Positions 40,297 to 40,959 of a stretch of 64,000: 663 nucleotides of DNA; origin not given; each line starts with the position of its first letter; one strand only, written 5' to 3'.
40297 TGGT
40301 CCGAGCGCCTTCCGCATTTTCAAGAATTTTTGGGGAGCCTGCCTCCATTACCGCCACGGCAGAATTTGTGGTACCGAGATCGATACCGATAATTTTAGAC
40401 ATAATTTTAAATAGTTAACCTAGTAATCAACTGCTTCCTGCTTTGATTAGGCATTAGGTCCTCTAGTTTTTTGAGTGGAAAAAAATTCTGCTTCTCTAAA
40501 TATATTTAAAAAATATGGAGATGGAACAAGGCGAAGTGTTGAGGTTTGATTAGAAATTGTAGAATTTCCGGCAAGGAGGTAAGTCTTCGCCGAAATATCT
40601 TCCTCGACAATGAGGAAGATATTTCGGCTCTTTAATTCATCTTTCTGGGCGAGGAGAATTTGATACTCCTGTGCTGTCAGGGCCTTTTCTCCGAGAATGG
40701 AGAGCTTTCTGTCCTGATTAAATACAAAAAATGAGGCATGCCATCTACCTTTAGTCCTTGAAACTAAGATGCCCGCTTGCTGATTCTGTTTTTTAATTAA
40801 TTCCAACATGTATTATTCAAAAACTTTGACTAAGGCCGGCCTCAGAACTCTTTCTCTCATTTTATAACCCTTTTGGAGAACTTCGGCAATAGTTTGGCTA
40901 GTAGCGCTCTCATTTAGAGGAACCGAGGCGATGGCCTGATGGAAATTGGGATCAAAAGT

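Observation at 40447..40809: Perfect 17-bp inverted repeat in a doubtful ORF between grpE and dnaK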

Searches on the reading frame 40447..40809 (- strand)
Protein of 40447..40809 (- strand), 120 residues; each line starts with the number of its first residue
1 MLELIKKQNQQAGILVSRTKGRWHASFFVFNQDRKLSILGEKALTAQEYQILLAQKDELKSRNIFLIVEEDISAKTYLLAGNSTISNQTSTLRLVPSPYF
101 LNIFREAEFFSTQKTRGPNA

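Call 5: search_protein_families(library=pfam, proteins=[window:40447-40809:-], max_evalue=1)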
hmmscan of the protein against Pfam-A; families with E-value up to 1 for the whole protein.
window:40447-40809:- (120 aa): 1 family
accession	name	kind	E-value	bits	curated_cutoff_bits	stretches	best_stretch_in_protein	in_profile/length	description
PF13212.11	DUF4020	-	0.16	12.1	22.7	1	16-54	44-84/182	Domain of unknown function (DUF4020)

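Call 8: find_homologous_proteins(query=window:40447-40809:-, max_evalue=0.01)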
Query window:40447-40809:- (120 aa): 3 proteins with E <= 0.01 among 9 candidates.
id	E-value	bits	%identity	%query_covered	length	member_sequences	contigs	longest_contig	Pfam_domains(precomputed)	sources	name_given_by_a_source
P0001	3.3e-70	251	100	100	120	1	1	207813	-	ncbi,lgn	-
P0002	6.6e-31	125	55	99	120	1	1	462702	-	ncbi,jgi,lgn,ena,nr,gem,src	ncbi:MAG TPA: hypothetical protein VFA52_01480 [Candidatus Paceibacterota bacterium]|nr:hypothetical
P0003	9.7e-5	40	29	98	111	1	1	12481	-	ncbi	-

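Call 9: search_protein_families(library=ncbifam, proteins=[window:40447-40809:-], max_evalue=1)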
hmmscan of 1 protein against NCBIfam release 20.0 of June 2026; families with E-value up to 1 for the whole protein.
window:40447-40809:- (120 aa): 0 families

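Call 12: find_encoding_contigs(protein=P0002, flank=5000, max_places=4)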
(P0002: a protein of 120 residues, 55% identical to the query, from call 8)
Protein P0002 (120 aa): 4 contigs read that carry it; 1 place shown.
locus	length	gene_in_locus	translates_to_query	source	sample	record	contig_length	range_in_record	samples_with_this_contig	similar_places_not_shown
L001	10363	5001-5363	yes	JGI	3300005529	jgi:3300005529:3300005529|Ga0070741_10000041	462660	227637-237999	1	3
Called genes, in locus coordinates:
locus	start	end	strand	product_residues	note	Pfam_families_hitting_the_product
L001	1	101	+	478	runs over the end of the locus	-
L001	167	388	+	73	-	PF01176:eIF-1a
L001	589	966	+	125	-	PF00416:Ribosomal_S13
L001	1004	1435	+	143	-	PF00411:Ribosomal_S11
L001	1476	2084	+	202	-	PF00163:Ribosomal_S4, PF01479:S4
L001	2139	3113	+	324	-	PF01193:RNA_pol_L, PF01000:RNA_pol_A_bac, PF03118:RNA_pol_A_CTD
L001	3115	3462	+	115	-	PF01196:Ribosomal_L17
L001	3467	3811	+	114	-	PF00572:Ribosomal_L13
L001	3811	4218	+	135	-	PF00380:Ribosomal_S9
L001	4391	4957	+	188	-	PF01025:GrpE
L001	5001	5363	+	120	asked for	-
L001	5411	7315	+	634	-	PF00012:HSP70, PF06723:MreB_Mbl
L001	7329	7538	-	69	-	-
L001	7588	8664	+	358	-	PF00226:DnaJ, PF01556:DnaJ_C, PF00684:DnaJ_CXXCXGXG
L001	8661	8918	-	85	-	PF02148:zf-UBP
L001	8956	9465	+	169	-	-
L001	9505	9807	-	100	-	-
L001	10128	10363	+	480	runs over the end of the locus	-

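Call 13: find_encoding_contigs(protein=P0003, flank=5000, max_places=4)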
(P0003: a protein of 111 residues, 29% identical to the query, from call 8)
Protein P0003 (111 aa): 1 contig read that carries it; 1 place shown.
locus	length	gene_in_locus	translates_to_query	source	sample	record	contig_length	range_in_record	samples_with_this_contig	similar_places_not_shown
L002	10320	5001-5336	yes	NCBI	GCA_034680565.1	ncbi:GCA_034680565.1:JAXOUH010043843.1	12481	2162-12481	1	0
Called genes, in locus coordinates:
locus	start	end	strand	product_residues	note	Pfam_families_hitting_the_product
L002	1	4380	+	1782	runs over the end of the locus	PF00041:fn3, PF19077:Big_13 (faint), PF22352:K319L-like_PKD, PF17957:Big_7, PF16656:Pur_ac_phosph_N, PF17957:Big_7, PF13753:SWM_repeat (weak), PF01471:PG_binding_1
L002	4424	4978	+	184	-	PF01025:GrpE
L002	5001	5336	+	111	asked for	-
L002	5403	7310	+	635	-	PF00012:HSP70, PF06723:MreB_Mbl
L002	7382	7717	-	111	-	-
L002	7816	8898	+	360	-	PF00226:DnaJ, PF01556:DnaJ_C, PF00684:DnaJ_CXXCXGXG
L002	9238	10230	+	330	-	PF00579:tRNA-synt_1b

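Call 19: find_related_loci(query=A1, collection=genome_contigs, flank=3000)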
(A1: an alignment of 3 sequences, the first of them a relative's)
Query A1 (120 aa) in genome_contigs; peptide patterns used: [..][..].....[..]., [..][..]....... (x = any residue, [..] = any of these).
241 stretches matched a pattern; 2 encode a relative of the query (tblastn E <= 1e-3); 2 distinct loci.
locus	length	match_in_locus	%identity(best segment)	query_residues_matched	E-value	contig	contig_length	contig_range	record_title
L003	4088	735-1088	46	1-119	2e-30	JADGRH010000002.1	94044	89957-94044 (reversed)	MAG: Candidatus Paceibacterota bacterium isolate Chersky_89 k127_15618601, whole genome shotgun sequence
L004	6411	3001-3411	30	2-119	6e-10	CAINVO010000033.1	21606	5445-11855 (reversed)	uncultured bacterium isolate C24_bin-2235 genome assembly, contig: bin-2235:33/45, whole genome shotgun sequence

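Call 22: find_related_loci(query=A1, collection=metagenome_contigs, flank=3000)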
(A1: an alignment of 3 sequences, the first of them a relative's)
Query A1 (120 aa) in metagenome_contigs; peptide patterns used: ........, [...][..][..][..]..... (x = any residue, [..] = any of these).
217 stretches matched a pattern; 2 encode a relative of the query (tblastn E <= 1e-3); 2 distinct loci.
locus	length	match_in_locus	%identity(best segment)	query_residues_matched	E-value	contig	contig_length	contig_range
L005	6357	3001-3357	55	1-119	1e-39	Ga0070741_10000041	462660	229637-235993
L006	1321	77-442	36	6-119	6e-16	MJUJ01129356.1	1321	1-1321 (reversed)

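Call 26: search_protein_representatives(alignment_id=A1)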
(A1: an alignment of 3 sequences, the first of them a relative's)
Query: 3 sequences, 120 profile positions. Proteins with E-value up to 0.001 (for the whole library): 20; up to 1e-10: 12; up to 1e-30: 2. The best 20 are listed.
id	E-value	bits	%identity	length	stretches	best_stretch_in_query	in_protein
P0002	1.2e-57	209.5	-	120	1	1-120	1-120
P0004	2.4e-31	124.6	-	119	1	1-120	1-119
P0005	1.9e-26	108.8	-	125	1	1-120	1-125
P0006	3.6e-25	104.7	-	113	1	2-120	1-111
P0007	2.9e-23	98.5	-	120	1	2-119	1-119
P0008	4.4e-20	88.3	-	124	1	2-119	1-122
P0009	2.2e-16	76.3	-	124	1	2-119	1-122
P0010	2.4e-15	72.9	-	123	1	2-119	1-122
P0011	7.7e-15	71.3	-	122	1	1-118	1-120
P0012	2.1e-14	69.9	-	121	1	6-119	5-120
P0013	6.9e-14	68.3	-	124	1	2-120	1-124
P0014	8.3e-11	58.3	-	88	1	39-119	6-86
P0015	1.2e-10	57.9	-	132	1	2-119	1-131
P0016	2.5e-10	56.8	-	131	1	1-119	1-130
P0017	5.0e-10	55.8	-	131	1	2-119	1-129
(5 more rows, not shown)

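Call 30: search_solved_structures(query=A3, max_evalue=10)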
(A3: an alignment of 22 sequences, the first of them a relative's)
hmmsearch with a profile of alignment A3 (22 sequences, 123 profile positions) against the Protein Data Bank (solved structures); distinct sequences matched with E-value up to 10: 4.
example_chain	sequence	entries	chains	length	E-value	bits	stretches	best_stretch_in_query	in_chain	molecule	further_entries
3zig_A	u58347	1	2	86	0.036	17.5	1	39-98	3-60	SEPF-LIKE PROTEIN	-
9hig_e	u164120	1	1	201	1.5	12.4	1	42-85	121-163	Large ribosomal subunit protein uL4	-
6nr8_1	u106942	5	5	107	2.4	11.7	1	25-64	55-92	Prefoldin subunit 1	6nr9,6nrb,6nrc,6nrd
7wu7_1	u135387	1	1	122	4.7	10.7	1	25-64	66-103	Prefoldin subunit 1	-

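Call 31: search_protein_families(library=pfam, alignment_id=A3, max_evalue=0.1)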
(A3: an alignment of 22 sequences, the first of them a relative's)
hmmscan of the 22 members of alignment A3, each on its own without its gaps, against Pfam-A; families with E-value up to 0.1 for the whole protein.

A. member 1, P0001 (120 aa): 0 families

B. families by the number of members that match (of 22 scanned): 6 families
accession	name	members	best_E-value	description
PF06601.17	Orthopox_F6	1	0.037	Orthopoxvirus F6 protein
PF13313.11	DUF4082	1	0.038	Domain of unknown function (DUF4082)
PF00764.25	Arginosuc_synth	1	0.04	Arginosuccinate synthase N-terminal HUP domain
PF21786.3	Bflower_3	1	0.055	6-fold beta flower protein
PF17057.10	B3R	1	0.063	Poxviridae B3 protein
PF21156.3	ISOA1-3_C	1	0.084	Isoamylase 1-3, C-terminal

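Call 35: predict_structure(alignment_id=A3)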
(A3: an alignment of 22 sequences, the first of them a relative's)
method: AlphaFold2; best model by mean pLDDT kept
length: 120 residues; sequences in the alignment: 22
mean_pLDDT: 74.8   pTM: 0.53
mean pLDDT of the five models: 74.8, 73.5, 70.8, 70.3, 70.1
residues with pLDDT >= 90: 36; 70-90: 27; 50-70: 53; < 50: 4
segments of 3 or more residues with pLDDT < 50: 1-4
pLDDT, mean of each block of 10 residues (from residue 1): 52 90 91 85 94 94 88 62 56 66 60 59
secondary structure, 60 per line:
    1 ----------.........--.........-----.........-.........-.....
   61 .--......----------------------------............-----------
elements in order: E11-19 E22-30 E36-44 H46-54 H56-61 E64-69 H98-109

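Call 43: find_homologous_proteins(query=A3, max_evalue=0.001)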
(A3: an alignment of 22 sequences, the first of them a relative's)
Query A3 (22 sequences) (120 aa, profile of the alignment): 8 proteins with E <= 0.001 among 824 candidates.
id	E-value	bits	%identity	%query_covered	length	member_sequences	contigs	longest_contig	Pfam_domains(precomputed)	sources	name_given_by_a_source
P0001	2.8e-34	136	100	100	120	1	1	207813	-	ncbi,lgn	-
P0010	1.1e-33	134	31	98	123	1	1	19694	-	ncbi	-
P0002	1.6e-33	133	55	99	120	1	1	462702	-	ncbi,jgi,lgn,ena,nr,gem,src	ncbi:MAG TPA: hypothetical protein VFA52_01480 [Candidatus Paceibacterota bacterium]|nr:hypothetical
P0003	5.2e-30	122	29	98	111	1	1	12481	-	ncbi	-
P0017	7.5e-30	122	29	98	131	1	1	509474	-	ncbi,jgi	ncbi:MAG: hypothetical protein RL094_517 [Candidatus Parcubacteria bacterium]|jgi:hypothetical prote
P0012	6.2e-29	119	30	93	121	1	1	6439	-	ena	-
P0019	2.0e-28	117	27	93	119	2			-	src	-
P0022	5.6e-28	116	26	98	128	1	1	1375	-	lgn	-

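Call 44: find_encoding_contigs(protein=P0017, flank=4000, max_places=2)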
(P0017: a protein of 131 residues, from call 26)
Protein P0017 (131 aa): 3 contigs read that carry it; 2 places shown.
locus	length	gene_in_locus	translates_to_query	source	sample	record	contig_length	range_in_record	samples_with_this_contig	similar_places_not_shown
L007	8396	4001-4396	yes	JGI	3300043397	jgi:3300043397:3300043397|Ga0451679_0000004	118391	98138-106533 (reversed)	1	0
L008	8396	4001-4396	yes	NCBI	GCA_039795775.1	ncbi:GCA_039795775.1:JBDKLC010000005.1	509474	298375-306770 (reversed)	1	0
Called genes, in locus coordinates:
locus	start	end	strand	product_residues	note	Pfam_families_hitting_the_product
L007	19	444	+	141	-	PF00411:Ribosomal_S11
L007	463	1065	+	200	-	PF00163:Ribosomal_S4, PF22421:SYY_C-terminal (weak), PF01479:S4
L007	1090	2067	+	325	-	PF01193:RNA_pol_L, PF01000:RNA_pol_A_bac, PF03118:RNA_pol_A_CTD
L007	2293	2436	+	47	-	PF01196:Ribosomal_L17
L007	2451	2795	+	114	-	PF00572:Ribosomal_L13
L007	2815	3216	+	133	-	PF00380:Ribosomal_S9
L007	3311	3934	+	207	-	PF01025:GrpE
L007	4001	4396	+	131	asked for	-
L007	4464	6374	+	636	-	PF00012:HSP70, PF06723:MreB_Mbl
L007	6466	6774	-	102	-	-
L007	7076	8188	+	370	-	PF00226:DnaJ, PF01556:DnaJ_C, PF00684:DnaJ_CXXCXGXG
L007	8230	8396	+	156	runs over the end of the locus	-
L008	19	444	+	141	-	PF00411:Ribosomal_S11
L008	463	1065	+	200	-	PF00163:Ribosomal_S4, PF22421:SYY_C-terminal (weak), PF01479:S4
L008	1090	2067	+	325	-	PF01193:RNA_pol_L, PF01000:RNA_pol_A_bac, PF03118:RNA_pol_A_CTD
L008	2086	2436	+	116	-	PF01196:Ribosomal_L17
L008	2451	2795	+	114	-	PF00572:Ribosomal_L13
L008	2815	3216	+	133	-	PF00380:Ribosomal_S9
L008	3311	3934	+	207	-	PF01025:GrpE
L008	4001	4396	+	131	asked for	-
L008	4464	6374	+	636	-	PF00012:HSP70, PF06723:MreB_Mbl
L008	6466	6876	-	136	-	-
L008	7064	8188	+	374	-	PF00226:DnaJ, PF01556:DnaJ_C, PF00684:DnaJ_CXXCXGXG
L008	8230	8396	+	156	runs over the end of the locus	-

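Call 45: find_encoding_contigs(protein=P0010, flank=4000, max_places=2)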
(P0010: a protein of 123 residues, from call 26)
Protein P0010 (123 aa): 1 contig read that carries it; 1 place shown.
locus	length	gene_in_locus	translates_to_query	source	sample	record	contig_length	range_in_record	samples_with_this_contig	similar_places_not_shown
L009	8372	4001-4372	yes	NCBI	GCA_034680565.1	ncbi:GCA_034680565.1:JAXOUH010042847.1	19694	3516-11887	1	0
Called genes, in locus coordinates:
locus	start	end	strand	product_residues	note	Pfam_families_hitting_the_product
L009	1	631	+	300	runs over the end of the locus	-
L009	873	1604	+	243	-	-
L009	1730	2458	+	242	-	-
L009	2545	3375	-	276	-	PF18911:PKD_4 (faint)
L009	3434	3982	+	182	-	PF01025:GrpE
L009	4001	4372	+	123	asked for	-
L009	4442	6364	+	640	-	PF00012:HSP70, PF06723:MreB_Mbl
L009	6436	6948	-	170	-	-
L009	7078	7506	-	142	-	-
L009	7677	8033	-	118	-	-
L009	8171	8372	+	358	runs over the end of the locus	PF00226:DnaJ, PF01556:DnaJ_C, PF00684:DnaJ_CXXCXGXG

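Call 46: find_encoding_contigs(protein=P0012, flank=4000, max_places=2)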
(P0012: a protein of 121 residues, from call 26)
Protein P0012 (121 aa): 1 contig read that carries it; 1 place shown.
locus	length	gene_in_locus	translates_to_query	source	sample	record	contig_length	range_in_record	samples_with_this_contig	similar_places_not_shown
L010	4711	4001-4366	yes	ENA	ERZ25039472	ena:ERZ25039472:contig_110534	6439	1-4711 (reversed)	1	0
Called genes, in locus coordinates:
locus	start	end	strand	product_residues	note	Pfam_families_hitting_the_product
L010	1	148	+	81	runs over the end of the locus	PF00416:Ribosomal_S13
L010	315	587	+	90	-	PF00411:Ribosomal_S11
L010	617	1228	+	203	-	PF00163:Ribosomal_S4, PF01479:S4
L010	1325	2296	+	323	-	PF01193:RNA_pol_L, PF01000:RNA_pol_A_bac, PF03118:RNA_pol_A_CTD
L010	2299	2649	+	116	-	PF01196:Ribosomal_L17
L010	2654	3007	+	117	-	PF00572:Ribosomal_L13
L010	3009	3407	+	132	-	PF00380:Ribosomal_S9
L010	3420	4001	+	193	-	PF01025:GrpE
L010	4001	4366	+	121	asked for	-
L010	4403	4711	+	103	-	?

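Call 53: find_encoding_contigs(protein=P0002, flank=10000, max_places=1)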
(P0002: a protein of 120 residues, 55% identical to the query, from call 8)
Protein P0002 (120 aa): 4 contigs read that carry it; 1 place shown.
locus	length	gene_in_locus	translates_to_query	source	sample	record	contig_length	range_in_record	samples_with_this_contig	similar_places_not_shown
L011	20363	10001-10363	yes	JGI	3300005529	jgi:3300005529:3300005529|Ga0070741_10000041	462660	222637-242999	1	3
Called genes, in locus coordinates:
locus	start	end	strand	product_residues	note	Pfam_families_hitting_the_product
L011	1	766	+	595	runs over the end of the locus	PF08439:Peptidase_M3_N (weak), PF01432:Peptidase_M3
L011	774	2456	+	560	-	PF01411:tRNA-synt_2c, PF07973:tRNA_SAD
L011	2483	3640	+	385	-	-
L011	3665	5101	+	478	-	-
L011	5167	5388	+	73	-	PF01176:eIF-1a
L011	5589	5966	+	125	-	PF00416:Ribosomal_S13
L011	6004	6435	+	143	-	PF00411:Ribosomal_S11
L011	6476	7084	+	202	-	PF00163:Ribosomal_S4, PF01479:S4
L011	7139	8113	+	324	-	PF01193:RNA_pol_L, PF01000:RNA_pol_A_bac, PF03118:RNA_pol_A_CTD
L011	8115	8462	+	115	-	PF01196:Ribosomal_L17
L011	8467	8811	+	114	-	PF00572:Ribosomal_L13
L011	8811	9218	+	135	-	PF00380:Ribosomal_S9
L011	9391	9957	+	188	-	PF01025:GrpE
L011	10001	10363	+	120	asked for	-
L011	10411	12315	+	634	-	PF00012:HSP70, PF06723:MreB_Mbl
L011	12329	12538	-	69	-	-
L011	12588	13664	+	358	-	PF00226:DnaJ, PF01556:DnaJ_C, PF00684:DnaJ_CXXCXGXG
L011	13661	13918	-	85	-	PF02148:zf-UBP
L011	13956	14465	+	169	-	-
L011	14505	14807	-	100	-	-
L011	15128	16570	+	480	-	-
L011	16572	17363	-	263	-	PF01978:TrmB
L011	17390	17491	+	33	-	-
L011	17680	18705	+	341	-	PF14512:TM1586_NiRdase (faint), PF00881:Nitroreductase (faint)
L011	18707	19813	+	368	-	PF00899:ThiF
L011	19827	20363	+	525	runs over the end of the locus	PF16927:HisKA_7TM (weak), PF02518:HATPase_c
